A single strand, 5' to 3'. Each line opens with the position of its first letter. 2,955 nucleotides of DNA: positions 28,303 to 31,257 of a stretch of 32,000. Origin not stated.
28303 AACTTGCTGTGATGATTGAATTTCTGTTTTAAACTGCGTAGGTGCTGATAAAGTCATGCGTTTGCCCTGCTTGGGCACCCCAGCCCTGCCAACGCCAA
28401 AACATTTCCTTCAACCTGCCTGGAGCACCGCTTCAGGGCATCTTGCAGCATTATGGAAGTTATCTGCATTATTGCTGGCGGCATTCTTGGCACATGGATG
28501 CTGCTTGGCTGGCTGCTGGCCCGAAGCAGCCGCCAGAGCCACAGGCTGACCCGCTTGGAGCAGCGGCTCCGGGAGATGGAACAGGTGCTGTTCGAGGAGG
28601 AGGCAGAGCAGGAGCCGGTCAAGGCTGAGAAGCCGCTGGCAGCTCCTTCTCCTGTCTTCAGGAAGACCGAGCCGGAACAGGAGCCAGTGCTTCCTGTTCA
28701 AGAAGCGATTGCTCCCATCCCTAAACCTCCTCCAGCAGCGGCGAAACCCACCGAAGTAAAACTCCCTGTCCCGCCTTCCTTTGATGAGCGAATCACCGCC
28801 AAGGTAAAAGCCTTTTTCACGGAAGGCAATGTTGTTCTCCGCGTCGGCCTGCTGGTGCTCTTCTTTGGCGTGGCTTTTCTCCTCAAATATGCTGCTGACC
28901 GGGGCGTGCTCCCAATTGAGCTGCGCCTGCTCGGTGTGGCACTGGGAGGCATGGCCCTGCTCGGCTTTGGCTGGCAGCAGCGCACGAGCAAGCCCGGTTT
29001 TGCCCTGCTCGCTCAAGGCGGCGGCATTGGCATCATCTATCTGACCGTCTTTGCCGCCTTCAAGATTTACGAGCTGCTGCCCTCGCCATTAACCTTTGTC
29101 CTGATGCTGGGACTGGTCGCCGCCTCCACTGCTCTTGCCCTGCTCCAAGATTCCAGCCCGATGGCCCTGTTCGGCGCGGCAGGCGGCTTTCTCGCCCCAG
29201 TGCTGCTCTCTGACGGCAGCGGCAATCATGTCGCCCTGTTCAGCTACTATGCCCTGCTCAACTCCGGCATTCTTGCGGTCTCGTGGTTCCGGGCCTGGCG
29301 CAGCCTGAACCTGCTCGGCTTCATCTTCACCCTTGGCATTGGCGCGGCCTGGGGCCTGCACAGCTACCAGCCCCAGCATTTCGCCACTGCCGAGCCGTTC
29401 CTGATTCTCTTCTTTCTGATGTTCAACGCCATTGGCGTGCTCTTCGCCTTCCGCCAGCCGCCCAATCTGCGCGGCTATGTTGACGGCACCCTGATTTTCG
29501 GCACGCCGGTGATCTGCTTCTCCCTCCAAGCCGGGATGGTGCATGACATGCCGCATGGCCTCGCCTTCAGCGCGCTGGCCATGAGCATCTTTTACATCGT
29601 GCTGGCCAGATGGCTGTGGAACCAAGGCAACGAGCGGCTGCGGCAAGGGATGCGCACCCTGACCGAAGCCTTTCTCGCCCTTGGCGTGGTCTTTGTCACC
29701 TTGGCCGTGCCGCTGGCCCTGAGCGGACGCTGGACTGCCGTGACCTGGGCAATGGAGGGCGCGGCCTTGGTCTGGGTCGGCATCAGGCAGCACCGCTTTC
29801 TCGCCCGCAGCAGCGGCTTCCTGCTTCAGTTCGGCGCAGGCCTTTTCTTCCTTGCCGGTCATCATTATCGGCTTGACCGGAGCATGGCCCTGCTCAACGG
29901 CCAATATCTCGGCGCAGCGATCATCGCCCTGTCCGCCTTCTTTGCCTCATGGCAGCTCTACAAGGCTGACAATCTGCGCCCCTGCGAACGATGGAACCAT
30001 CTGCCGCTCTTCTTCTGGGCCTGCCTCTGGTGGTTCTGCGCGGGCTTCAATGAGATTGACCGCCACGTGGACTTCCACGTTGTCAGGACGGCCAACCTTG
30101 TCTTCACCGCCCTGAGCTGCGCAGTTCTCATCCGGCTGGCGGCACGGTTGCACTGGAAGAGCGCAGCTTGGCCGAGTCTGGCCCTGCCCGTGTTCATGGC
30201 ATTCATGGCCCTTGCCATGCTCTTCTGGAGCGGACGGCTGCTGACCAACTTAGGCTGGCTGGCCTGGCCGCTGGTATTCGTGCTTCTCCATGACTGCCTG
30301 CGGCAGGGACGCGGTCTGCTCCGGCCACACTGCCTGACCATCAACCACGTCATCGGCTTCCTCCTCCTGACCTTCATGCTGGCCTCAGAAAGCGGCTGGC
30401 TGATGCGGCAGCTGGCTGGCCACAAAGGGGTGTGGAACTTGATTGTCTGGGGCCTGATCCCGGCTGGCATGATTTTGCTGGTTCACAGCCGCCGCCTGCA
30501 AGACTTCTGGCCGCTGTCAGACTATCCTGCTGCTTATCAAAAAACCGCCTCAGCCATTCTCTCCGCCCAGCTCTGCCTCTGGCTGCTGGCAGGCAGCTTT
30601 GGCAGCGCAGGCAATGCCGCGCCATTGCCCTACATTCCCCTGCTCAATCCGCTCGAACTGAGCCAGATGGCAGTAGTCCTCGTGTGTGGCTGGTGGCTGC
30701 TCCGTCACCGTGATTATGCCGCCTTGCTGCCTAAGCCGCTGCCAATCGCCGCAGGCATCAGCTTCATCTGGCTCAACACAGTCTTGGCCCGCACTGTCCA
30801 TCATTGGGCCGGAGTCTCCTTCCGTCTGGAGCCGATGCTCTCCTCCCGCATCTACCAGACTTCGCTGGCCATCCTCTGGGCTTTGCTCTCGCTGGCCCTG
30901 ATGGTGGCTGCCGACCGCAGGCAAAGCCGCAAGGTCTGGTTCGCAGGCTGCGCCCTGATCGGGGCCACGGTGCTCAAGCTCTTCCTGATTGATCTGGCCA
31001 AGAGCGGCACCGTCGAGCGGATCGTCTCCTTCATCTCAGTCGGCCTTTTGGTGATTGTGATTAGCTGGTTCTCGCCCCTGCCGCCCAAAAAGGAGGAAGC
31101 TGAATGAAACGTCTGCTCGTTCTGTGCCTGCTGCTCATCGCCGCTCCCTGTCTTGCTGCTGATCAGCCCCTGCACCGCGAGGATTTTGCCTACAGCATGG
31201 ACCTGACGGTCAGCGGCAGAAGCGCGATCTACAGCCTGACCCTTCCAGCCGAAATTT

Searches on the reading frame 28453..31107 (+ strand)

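Call 8: search_protein_families(library=pfam, proteins=[window:28453-31107:+], max_evalue=0.01)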
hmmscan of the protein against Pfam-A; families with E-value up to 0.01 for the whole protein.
window:28453-31107:+ (884 aa): 1 family
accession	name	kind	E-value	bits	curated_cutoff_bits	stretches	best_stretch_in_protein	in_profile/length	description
PF10101.14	DUF2339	-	6.3e-170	567.6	33.6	1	124-877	1-659/659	Predicted membrane protein (DUF2339)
